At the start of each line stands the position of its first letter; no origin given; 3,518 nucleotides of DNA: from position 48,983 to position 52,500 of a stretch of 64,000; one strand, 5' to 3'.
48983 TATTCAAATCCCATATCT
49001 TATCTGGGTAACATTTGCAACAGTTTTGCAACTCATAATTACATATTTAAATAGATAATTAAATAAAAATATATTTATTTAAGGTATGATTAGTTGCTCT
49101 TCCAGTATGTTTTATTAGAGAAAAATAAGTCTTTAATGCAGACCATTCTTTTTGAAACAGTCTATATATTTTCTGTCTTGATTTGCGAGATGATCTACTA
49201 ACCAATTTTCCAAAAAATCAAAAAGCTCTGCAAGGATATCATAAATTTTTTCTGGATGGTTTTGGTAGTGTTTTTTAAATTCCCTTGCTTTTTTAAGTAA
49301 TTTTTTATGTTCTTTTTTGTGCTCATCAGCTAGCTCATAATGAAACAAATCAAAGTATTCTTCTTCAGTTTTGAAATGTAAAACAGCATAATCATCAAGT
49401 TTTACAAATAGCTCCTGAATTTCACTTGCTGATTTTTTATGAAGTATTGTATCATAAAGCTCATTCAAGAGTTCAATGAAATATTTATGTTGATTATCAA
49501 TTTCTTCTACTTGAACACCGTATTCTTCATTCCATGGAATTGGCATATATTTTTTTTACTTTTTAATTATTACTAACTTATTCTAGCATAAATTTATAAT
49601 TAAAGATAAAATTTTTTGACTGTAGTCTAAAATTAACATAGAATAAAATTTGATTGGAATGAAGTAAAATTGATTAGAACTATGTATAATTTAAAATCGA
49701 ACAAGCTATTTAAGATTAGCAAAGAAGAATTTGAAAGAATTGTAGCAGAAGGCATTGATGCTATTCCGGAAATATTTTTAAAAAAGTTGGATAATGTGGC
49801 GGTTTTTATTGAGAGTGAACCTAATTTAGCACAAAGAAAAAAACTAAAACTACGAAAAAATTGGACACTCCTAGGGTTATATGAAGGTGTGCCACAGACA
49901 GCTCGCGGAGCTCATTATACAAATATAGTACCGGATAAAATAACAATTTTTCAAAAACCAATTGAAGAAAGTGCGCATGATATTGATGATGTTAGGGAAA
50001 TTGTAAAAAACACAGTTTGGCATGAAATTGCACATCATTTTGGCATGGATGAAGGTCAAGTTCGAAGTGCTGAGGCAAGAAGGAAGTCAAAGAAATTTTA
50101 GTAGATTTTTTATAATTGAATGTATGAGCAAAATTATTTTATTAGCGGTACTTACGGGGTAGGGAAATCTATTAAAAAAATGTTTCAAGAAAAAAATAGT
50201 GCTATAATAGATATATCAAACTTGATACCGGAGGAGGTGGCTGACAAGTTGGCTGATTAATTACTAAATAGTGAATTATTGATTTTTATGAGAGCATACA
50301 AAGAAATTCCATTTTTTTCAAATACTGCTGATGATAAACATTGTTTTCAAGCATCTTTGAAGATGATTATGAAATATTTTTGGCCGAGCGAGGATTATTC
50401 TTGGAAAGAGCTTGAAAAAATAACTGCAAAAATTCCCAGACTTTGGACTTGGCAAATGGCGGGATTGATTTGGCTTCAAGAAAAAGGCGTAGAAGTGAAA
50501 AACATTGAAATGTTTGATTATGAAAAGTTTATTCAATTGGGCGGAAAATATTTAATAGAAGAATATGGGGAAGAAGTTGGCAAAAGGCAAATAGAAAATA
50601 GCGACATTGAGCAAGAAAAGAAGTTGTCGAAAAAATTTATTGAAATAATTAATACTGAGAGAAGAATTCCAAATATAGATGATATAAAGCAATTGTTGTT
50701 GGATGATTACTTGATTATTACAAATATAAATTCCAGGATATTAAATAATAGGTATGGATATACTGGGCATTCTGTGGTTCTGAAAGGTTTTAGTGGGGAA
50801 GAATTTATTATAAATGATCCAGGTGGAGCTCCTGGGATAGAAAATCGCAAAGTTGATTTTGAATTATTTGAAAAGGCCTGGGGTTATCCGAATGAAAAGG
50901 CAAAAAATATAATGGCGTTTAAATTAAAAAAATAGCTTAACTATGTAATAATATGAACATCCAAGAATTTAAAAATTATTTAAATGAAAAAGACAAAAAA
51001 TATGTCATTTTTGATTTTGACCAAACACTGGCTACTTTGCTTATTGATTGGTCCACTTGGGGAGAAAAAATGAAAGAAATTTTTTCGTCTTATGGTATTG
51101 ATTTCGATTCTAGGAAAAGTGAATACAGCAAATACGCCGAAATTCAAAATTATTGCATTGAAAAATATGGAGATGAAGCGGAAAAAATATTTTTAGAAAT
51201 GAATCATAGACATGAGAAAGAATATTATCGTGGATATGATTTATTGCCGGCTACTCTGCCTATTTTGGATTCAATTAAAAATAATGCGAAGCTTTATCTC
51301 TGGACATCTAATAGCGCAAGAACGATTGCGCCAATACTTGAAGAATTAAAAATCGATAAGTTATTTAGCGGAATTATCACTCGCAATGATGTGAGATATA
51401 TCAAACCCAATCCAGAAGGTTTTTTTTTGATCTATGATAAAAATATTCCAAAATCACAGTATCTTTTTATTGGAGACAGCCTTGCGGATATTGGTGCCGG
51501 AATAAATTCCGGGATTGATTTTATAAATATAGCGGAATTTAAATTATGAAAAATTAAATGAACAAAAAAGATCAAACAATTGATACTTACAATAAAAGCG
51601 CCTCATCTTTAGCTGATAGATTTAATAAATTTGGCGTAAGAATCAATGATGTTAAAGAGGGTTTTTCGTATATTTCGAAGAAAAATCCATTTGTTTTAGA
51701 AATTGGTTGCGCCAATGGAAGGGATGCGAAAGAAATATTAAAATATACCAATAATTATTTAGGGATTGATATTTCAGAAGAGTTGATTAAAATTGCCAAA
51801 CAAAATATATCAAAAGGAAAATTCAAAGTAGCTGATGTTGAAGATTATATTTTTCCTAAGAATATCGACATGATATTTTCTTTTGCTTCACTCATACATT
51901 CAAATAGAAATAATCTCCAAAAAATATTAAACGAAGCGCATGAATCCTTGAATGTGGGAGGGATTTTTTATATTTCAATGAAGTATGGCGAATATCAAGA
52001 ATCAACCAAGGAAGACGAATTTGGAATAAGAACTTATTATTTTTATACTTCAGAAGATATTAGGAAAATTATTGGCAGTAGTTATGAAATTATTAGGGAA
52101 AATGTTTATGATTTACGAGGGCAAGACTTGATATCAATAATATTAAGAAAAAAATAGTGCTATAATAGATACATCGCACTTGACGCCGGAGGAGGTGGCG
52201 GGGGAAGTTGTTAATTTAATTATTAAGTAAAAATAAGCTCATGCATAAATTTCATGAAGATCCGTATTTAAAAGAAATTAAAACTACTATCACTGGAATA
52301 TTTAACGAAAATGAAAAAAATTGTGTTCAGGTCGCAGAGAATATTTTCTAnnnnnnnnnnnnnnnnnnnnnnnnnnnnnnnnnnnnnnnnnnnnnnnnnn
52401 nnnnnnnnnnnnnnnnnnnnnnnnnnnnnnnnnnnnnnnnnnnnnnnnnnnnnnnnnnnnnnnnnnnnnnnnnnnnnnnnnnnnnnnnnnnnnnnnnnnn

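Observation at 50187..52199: Promoter/leader cassette of about 55 nt (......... extended -10 plus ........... box) duplicated upstream of two unrelated genes 2 kb apart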

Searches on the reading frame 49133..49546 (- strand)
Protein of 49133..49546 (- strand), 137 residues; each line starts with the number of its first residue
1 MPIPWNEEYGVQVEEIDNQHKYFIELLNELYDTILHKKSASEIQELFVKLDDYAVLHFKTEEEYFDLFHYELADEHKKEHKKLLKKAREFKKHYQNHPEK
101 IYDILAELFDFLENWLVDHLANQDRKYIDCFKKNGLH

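Call 12: search_protein_families(library=pfam, proteins=[window:49133-49546:-], max_evalue=0.01)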
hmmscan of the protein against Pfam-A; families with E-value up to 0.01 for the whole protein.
window:49133-49546:- (137 aa): 1 family
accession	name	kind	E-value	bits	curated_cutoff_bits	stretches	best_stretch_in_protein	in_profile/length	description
PF01814.28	Hemerythrin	-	9e-17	62.2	25.3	1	13-128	3-124/127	Hemerythrin HHE cation binding domain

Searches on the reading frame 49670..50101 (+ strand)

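Call 12: search_protein_families(library=pfam, proteins=[window:49670-50101:+], max_evalue=0.01)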
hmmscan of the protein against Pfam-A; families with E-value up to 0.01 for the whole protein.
window:49670-50101:+ (143 aa): 1 family
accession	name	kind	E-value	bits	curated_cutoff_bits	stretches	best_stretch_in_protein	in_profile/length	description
PF06262.17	Zincin_1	-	8.4e-27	93.4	22.4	1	40-133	1-94/97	Zincin-like metallopeptidase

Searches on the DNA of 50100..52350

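Call 7: search_rna_families(source=window, start=50100, end=52350, threshold=evalue, max_evalue=10, show_alignments=3)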
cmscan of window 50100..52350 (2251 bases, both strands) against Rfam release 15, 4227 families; matches with E-value up to 10: 8.
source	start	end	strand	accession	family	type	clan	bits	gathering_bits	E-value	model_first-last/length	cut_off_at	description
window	51355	51397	-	RF00436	UnaL2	Cis-reg;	-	24.8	55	0.1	1-54/54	no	UnaL2 LINE 3' element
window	51817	51891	-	RF00204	snoR12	Gene; snRNA; snoRNA; CD-box;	-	21.8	39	0.67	1-83/83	no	Small nucleolar RNA R12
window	50986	51055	+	RF02406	snoR120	Gene; snRNA; snoRNA; CD-box;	-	20.6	55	6.7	1-74/74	no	Small nucleolar RNA snoR120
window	51848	51920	-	RF01823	rspL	Gene; sRNA;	-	18.7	37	9.4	1-89/89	no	rpsL sRNA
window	50611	50652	+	RF03055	RAGATH-30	Gene; sRNA;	-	18.4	59.5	2.2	1-59/59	no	RAGATH-30 RNA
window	51376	51424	+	RF00538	snoCD11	Gene; snRNA; snoRNA; CD-box;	-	18.4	60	4.9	1-75/75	no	Small nucleolar RNA CD11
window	50329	50383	+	RF03027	RT-6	Gene; sRNA;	-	18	46.7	0.88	1-75/75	no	RT-6 RNA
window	52250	52284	-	RF01321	CRISPR-DR8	Gene; CRISPR;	-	15.9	39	7.4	1-37/37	no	CRISPR RNA direct repeat element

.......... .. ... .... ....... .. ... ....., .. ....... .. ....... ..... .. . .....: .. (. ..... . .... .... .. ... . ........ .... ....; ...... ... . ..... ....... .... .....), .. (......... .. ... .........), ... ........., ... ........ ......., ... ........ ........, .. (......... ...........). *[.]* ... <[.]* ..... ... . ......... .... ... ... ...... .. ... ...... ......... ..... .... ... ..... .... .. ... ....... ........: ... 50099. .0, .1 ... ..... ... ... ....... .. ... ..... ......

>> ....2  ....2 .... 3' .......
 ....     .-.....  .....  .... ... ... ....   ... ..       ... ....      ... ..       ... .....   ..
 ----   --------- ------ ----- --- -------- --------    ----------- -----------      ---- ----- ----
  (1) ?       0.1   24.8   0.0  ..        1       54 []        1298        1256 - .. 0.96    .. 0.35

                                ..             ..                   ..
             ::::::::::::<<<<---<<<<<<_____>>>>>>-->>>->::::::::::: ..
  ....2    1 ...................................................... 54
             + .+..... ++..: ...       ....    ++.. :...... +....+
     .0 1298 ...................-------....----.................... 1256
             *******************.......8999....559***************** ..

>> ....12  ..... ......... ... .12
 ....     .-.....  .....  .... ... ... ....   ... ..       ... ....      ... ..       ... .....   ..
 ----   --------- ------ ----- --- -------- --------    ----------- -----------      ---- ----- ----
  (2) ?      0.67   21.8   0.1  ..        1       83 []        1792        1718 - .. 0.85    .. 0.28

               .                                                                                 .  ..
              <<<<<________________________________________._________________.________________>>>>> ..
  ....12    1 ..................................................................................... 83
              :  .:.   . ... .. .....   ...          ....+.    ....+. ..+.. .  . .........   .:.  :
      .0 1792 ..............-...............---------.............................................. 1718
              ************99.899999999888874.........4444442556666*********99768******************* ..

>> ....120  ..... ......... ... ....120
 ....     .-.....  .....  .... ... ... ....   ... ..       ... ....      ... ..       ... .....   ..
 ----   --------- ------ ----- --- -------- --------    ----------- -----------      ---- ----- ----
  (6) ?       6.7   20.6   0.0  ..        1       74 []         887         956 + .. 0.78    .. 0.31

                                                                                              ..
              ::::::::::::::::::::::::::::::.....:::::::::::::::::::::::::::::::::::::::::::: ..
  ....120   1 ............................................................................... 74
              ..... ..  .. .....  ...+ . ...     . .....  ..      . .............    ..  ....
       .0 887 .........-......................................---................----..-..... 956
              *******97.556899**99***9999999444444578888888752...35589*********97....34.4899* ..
